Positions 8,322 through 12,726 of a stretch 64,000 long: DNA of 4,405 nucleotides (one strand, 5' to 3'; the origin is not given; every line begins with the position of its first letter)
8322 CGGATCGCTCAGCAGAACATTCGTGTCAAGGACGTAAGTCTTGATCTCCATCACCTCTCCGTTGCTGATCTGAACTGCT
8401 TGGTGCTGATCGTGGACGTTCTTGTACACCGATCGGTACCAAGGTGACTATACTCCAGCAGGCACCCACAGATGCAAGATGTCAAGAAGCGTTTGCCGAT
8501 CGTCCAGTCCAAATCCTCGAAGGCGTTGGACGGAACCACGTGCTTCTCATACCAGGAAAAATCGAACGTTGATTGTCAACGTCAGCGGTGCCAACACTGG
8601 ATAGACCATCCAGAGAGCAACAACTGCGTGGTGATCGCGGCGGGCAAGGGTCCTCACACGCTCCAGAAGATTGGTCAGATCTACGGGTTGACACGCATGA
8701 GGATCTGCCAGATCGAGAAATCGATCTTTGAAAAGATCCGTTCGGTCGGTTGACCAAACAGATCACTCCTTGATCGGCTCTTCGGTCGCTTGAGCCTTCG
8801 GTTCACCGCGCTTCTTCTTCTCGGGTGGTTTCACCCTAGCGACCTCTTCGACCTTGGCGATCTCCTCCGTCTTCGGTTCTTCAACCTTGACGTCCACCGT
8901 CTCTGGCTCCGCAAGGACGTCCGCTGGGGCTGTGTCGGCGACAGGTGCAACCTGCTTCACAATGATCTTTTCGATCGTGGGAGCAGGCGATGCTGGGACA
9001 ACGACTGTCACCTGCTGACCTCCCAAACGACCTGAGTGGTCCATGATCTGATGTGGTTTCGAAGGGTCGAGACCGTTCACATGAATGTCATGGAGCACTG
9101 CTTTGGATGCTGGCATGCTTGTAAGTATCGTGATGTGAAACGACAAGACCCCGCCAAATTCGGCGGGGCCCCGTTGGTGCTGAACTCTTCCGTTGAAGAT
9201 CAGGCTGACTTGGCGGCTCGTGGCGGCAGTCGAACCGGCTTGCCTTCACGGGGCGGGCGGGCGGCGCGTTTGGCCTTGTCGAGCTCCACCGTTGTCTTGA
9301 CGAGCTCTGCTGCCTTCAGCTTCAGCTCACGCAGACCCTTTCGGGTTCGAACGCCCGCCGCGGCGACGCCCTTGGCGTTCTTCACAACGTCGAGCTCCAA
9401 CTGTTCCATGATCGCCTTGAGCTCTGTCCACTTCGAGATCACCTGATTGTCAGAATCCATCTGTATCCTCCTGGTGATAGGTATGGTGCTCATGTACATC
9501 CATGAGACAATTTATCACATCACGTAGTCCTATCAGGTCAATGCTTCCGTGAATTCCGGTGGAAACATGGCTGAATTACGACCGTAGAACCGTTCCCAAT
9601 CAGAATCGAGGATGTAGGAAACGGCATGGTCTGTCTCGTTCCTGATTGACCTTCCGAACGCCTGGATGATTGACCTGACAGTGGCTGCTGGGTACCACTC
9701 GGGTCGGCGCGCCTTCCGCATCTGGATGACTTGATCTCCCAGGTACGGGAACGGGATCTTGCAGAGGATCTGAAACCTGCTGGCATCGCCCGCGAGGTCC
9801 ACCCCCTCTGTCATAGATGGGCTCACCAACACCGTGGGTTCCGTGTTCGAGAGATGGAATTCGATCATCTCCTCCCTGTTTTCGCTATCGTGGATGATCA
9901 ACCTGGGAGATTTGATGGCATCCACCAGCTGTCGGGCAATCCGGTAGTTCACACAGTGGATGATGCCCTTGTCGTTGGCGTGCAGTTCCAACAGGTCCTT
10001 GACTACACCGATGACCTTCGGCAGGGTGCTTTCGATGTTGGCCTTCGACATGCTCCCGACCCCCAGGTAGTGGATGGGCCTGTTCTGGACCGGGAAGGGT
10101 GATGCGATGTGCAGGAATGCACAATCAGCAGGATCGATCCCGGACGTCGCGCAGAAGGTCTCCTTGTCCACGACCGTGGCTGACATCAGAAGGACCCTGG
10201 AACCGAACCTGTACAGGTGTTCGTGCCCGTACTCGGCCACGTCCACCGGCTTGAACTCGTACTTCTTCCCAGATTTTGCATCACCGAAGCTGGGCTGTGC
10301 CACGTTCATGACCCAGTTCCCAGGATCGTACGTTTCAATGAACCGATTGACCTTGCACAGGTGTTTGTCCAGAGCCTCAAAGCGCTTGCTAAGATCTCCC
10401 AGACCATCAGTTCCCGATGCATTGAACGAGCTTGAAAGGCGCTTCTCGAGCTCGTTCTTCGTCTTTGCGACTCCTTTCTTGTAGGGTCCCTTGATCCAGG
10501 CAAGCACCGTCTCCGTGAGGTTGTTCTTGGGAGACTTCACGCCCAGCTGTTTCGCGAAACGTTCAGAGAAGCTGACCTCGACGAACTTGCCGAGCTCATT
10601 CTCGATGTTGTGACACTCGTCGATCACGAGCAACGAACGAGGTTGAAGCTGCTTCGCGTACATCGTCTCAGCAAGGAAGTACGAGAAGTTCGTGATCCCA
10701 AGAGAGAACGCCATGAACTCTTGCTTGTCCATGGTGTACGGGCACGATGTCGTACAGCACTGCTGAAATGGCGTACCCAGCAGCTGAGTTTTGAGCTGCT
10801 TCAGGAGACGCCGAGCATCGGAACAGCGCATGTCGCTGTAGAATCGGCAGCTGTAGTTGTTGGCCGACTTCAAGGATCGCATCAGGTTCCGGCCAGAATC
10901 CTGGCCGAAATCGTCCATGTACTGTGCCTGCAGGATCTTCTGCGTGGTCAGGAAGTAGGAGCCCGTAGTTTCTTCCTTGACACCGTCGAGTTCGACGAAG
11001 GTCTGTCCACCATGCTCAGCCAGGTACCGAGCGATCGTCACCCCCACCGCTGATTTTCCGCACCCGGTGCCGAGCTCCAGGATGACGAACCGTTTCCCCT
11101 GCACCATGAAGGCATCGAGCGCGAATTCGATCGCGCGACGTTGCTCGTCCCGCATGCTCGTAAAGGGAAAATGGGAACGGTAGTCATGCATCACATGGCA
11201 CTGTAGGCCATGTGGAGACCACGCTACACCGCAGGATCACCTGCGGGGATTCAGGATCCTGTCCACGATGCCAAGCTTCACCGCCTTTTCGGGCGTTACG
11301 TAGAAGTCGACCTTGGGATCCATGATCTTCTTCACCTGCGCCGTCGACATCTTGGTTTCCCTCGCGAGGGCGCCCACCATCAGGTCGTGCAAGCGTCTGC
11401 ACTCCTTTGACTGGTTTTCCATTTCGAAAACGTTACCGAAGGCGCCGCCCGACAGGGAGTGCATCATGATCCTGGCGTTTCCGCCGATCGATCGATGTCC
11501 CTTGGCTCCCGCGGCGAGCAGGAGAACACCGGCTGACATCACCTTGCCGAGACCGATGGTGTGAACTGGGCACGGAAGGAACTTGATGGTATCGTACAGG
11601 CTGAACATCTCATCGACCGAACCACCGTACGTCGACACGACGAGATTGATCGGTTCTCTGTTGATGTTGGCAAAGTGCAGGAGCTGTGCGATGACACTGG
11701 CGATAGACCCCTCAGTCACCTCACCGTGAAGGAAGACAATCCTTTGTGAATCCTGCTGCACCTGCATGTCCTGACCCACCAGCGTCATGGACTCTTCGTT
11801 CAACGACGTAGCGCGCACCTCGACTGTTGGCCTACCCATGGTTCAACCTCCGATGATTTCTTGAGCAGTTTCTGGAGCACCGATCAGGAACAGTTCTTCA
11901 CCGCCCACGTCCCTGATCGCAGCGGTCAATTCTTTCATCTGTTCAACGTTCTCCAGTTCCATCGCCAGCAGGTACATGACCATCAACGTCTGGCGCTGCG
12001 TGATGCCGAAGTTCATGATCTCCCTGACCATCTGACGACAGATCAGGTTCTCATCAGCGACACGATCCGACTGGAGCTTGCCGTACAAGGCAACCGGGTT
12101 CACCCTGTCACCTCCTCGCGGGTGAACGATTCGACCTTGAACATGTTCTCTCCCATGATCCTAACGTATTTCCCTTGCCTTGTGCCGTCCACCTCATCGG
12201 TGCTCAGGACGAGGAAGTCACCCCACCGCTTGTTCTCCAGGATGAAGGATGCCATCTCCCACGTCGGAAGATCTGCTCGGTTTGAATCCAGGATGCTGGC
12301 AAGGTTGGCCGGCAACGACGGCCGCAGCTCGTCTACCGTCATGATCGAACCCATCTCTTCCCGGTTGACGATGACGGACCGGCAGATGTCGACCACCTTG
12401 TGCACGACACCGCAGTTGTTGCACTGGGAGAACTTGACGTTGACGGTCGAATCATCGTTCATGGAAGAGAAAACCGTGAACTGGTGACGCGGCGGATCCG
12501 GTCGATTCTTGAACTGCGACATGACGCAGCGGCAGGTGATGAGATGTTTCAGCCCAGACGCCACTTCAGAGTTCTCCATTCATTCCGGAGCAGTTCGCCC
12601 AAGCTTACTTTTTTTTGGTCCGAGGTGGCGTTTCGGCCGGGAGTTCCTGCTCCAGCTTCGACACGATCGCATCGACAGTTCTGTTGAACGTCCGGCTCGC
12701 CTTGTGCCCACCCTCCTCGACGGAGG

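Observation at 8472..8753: Stand-alone sigma-70 region-4 domain encoded antisense to its neighbours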

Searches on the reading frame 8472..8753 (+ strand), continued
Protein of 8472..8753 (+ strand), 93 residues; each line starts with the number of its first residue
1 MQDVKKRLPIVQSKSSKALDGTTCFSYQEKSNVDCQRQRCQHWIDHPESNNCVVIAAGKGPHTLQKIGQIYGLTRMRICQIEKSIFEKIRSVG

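Call 78: find_homologous_proteins(query=P0217, max_evalue=0.001)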
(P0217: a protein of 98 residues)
Query P0217 (98 aa): 1113 proteins with E <= 0.001 among 1230 candidates; the best 120 are listed.
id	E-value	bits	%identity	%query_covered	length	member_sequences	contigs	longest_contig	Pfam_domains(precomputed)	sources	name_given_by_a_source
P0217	4.3e-63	228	100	100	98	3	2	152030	PF04545.23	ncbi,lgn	-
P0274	3.9e-29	119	67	83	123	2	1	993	PF04545.23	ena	-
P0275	1.6e-27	113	63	82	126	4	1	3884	PF04545.23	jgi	-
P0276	2.4e-27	113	58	87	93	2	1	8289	PF04545.23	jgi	-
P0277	6.6e-27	111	64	82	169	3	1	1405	PF04545.23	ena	-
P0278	1.6e-26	110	60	87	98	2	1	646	PF04545.23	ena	-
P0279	4.4e-26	109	59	88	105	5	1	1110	PF04545.23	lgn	-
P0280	7.4e-26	108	59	89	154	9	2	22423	PF04545.23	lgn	-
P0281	2.7e-25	106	61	82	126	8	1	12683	PF04545.23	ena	-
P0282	7.5e-25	105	59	82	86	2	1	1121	PF04545.23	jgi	-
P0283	8.9e-25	105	60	82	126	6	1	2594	PF04545.23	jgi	-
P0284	2.7e-24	103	58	87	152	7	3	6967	PF04545.23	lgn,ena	-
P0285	1.2e-23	101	64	73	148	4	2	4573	PF04545.23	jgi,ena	-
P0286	2.0e-23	100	55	87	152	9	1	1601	PF04545.23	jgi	-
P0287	2.3e-23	100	63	73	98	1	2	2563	PF04545.23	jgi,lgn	-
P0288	2.4e-23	100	57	84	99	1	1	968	PF04545.23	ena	-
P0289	3.4e-23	100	55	87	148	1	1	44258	PF04545.23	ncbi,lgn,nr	ncbi:MAG: sigma factor-like helix-turn-helix DNA-binding protein [Syntrophales bacterium]|nr:sigma f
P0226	7.5e-22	95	60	77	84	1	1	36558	PF04545.23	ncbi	-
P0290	2.6e-21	93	57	81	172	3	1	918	PF04545.23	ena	-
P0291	3.8e-20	90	65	66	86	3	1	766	PF04545.23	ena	-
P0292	4.6e-19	86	52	77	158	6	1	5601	PF04545.23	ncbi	-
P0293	8.2e-19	85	52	77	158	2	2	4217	PF04545.23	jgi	jgi:hypothetical protein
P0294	1.6e-18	84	54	73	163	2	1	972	PF04545.23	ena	-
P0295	2.3e-18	84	53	73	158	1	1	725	PF04545.23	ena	-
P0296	8.7e-18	82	57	70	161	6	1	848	PF04545.23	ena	-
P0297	9.2e-18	82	54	71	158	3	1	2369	PF04545.23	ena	-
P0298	9.2e-18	82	55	70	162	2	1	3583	PF04545.23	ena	-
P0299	1.0e-17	82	55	70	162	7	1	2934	PF04545.23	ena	-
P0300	1.1e-17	82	55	70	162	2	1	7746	PF04545.23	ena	-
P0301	1.4e-17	82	55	70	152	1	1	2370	PF04545.23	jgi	jgi:hypothetical protein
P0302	1.7e-17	81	52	70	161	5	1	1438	PF04545.23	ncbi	-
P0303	1.8e-17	81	52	70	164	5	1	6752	PF04545.23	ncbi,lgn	-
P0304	3.6e-17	80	55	70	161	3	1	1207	PF04545.23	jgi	jgi:hypothetical protein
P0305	6.1e-13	67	44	80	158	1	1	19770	PF04545.23,PF04539.23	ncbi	-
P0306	2.4e-12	65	58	53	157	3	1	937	PF02601.21,PF04545.23,PF04539.23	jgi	jgi:RNA polymerase primary sigma factor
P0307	4.8e-12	64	73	42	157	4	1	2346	PF04545.23,PF04539.23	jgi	jgi:RNA polymerase primary sigma factor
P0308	6.4e-12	63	54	64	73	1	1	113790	PF04545.23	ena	-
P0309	1.8e-11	62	59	55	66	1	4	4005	PF04545.23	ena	-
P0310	2.2e-11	62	59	55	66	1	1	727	PF04545.23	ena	-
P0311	2.3e-11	62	72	44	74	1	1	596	PF04545.23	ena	-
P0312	2.4e-11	61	59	55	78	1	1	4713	PF04545.23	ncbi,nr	ncbi:MAG TPA: sigma-70 family RNA polymerase sigma factor, partial [Synergistales bacterium]|nr:sigm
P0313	2.7e-11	61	72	44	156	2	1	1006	PF04545.23,PF04539.23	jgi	-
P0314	3.1e-11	61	72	44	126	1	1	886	PF04545.23,PF04539.23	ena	-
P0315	3.1e-11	61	42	83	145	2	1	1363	PF04545.23,PF04539.23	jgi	-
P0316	3.4e-11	61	51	64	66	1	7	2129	PF04545.23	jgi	jgi:RNA polymerase primary sigma factor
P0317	3.5e-11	61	51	64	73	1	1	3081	PF04545.23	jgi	-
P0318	4.7e-11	61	68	48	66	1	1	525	PF04545.23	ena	-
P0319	4.8e-11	60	57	55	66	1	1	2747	PF04545.23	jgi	jgi:RNA polymerase primary sigma factor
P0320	4.8e-11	60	52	62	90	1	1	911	PF04545.23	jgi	jgi:RNA polymerase primary sigma factor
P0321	6.7e-11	60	62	53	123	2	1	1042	PF04545.23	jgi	-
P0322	7.5e-11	60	48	74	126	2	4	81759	PF04545.23,PF04539.23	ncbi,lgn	-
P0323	8.2e-11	60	59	55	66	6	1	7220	PF04545.23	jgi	-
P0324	8.6e-11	60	63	51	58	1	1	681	PF04545.23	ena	-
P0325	8.7e-11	60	42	79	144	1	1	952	PF04545.23,PF04539.23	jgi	jgi:RNA polymerase primary sigma factor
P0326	9.4e-11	60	55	60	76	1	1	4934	PF04545.23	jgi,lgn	jgi:DNA-directed RNA polymerase sigma subunit (sigma70/sigma32)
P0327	9.7e-11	60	56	53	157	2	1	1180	PF04545.23,PF04539.23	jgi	jgi:RNA polymerase primary sigma factor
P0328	1.0e-10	59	48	70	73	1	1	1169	PF04545.23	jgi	-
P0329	1.1e-10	59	72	44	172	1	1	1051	PF04545.23,PF04539.23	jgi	-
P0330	1.2e-10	59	60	49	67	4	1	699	PF04545.23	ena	-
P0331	1.3e-10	59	43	79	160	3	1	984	PF04545.23,PF04539.23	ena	-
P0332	1.4e-10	59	71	42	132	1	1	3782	PF04545.23,PF04539.23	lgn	-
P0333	1.5e-10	59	73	45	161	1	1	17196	PF04545.23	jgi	jgi:RNA polymerase sigma factor (sigma-70 family)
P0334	1.9e-10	59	50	74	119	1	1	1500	PF04545.23,PF04539.23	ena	-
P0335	1.9e-10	59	75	41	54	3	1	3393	PF04545.23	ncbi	-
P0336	2.0e-10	59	74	43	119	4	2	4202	PF04545.23,PF04539.23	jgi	-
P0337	2.4e-10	58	65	52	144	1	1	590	PF04545.23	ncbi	-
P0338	2.4e-10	58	64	48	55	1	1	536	PF04545.23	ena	-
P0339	2.6e-10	58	46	68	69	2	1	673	PF04545.23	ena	-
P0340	2.8e-10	58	67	44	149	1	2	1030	PF04545.23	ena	-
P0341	2.9e-10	58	49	74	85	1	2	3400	PF04545.23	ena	-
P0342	3.0e-10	58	43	79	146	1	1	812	PF04545.23,PF04539.23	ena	-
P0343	3.0e-10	58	73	42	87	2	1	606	PF04545.23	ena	-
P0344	3.0e-10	58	66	47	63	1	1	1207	PF04545.23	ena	-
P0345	3.2e-10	58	66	45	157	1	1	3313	PF04545.23,PF04539.23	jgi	-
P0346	3.7e-10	58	71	43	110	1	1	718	PF04545.23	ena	-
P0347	3.8e-10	58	70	47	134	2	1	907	PF04545.23,PF04539.23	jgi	jgi:RNA polymerase primary sigma factor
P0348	3.9e-10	58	67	44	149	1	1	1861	PF04545.23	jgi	-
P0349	4.1e-10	57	70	44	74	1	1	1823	PF04545.23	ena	-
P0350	4.5e-10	57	67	44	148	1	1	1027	PF04545.23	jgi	-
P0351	4.6e-10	57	59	55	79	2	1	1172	PF04545.23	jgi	jgi:RNA polymerase primary sigma factor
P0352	4.7e-10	57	67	44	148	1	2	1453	PF04545.23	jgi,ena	-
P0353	4.7e-10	57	67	44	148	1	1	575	PF04545.23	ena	-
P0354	4.7e-10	57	67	44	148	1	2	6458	PF04545.23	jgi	-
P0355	4.7e-10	57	67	44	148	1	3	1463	PF04545.23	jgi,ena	-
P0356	4.7e-10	57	67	44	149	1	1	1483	PF04545.23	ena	-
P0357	4.8e-10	57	67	44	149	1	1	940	PF04545.23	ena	-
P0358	4.8e-10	57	67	44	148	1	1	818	PF04545.23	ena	-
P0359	4.8e-10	57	43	78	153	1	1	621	PF04545.23,PF04539.23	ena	-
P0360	4.9e-10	57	54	58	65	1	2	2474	PF04545.23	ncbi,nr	ncbi:MAG: RNA polymerase sigma factor RpoD, partial [Clostridia bacterium]|nr:RNA polymerase sigma f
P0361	5.2e-10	57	43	79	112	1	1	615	PF04545.23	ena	-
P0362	5.5e-10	57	73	42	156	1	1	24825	PF04545.23,PF04539.23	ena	-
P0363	5.5e-10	57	44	77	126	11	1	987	PF04545.23,PF04539.23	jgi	jgi:RNA polymerase primary sigma factor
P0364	6.0e-10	57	58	53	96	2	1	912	PF04545.23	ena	-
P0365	6.4e-10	57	75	41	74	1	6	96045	PF04545.23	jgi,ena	jgi:DNA-directed RNA polymerase sigma subunit (sigma70/sigma32)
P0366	6.9e-10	57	66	47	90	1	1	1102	PF04545.23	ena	-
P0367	7.2e-10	57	73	42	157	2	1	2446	PF04545.23,PF04539.23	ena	-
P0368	7.6e-10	57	73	41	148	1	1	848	PF04545.23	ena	-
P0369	7.7e-10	57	70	45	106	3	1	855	PF04545.23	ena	-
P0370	7.8e-10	57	73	41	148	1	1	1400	PF04545.23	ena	-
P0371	8.5e-10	56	47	77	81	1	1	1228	PF04545.23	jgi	jgi:RNA polymerase primary sigma factor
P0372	9.4e-10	56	49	69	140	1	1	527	PF04545.23,PF04539.23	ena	-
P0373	9.4e-10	56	77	40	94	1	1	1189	PF04545.23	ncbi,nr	ncbi:MAG: sigma-70 family RNA polymerase sigma factor, partial [Dehalococcoidia bacterium]|nr:sigma-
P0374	9.5e-10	56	73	41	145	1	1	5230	PF04545.23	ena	-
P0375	9.8e-10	56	41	82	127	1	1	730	PF04545.23,PF04539.23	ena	-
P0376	9.9e-10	56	42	76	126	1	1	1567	PF04545.23,PF04539.23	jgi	jgi:RNA polymerase nonessential primary-like sigma factor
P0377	1.0e-9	56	69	43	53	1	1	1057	PF04545.23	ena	-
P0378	1.0e-9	56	45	76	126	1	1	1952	PF04545.23,PF04539.23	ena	-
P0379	1.1e-9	56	75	41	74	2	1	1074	PF04545.23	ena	-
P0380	1.1e-9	56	56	56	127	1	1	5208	PF04545.23,PF04539.23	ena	-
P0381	1.1e-9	56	45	76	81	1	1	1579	PF04545.23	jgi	jgi:RNA polymerase nonessential primary-like sigma factor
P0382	1.1e-9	56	71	42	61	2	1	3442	PF04545.23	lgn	-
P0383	1.1e-9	56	69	46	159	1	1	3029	PF04545.23,PF04539.23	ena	-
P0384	1.1e-9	56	69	46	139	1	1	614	PF04545.23,PF09837.16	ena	-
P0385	1.1e-9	56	56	53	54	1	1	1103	PF04545.23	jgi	jgi:RNA polymerase primary sigma factor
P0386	1.2e-9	56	45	76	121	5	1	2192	PF04545.23,PF04539.23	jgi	jgi:RNA polymerase nonessential primary-like sigma factor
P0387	1.2e-9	56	65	47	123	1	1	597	PF04545.23,PF04539.23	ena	-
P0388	1.2e-9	56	70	44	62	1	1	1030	PF04545.23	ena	-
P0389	1.3e-9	56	43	76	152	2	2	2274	PF04545.23,PF08281.19,PF04539.23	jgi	jgi:RNA polymerase nonessential primary-like sigma factor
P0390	1.3e-9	56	68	42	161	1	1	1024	PF04545.23,PF04539.23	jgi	jgi:RNA polymerase primary sigma factor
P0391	1.4e-9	56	45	76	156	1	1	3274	PF04545.23,PF04539.23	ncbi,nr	ncbi:MAG: sigma-70 family RNA polymerase sigma factor, partial [Symploca sp. SIO2B6]|nr:sigma-70 fam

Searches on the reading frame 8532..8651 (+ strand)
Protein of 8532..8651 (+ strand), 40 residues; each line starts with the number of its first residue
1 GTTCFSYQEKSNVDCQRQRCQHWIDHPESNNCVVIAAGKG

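Call 65: search_solved_structures(query=A3, max_evalue=10, show_alignments=3)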
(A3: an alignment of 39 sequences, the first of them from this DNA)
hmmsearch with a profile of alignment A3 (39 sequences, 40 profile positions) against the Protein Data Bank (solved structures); distinct sequences matched with E-value up to 10: 0.

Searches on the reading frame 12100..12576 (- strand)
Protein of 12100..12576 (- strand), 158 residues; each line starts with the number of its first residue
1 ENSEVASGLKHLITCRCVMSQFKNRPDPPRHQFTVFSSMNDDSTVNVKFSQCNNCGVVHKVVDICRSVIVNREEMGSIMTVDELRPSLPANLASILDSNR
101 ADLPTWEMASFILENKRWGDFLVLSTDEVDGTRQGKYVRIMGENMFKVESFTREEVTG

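Call 87: search_protein_families(library=phrogs, proteins=[window:12100-12576:-], max_evalue=0.001)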
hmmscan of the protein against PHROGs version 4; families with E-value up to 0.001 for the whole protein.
window:12100-12576:- (158 aa): 0 families

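Call 91: find_related_loci(query=window:12100-12576:-, collection=viral_contigs, flank=7000)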
Query window:12100-12576:- (158 aa) in viral_contigs; peptide patterns used: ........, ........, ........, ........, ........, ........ (x = any residue, [..] = any of these).
32 stretches matched a pattern; 26 encode a relative of the query (tblastn E <= 1e-3); 26 distinct loci.
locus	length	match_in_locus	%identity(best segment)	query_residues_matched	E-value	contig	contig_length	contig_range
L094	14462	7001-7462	67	5-157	2e-73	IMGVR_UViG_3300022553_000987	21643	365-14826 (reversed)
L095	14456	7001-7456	62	5-155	7e-68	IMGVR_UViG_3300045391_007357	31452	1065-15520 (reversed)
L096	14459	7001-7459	62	5-157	3e-67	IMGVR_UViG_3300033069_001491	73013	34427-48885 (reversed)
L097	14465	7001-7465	59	5-158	8e-64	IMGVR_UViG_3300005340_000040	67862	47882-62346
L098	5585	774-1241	56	1-155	2e-63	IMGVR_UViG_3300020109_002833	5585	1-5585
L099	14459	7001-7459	54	4-155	9e-58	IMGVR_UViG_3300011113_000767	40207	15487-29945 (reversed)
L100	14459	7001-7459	53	8-158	3e-53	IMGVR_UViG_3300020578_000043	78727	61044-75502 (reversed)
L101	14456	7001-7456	53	6-155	5e-53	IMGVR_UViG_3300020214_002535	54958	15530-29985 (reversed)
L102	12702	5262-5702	52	8-153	7e-53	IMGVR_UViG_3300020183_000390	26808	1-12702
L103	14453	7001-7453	53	8-158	3e-51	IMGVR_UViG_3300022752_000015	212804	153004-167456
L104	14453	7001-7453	53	8-158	7e-51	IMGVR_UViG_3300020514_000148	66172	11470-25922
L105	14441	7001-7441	51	8-156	4e-50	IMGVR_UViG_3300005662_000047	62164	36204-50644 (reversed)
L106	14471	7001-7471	46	1-156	3e-50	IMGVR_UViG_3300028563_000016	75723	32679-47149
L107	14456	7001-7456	44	4-155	3e-46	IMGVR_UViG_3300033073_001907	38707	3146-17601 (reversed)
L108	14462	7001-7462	39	8-158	1e-41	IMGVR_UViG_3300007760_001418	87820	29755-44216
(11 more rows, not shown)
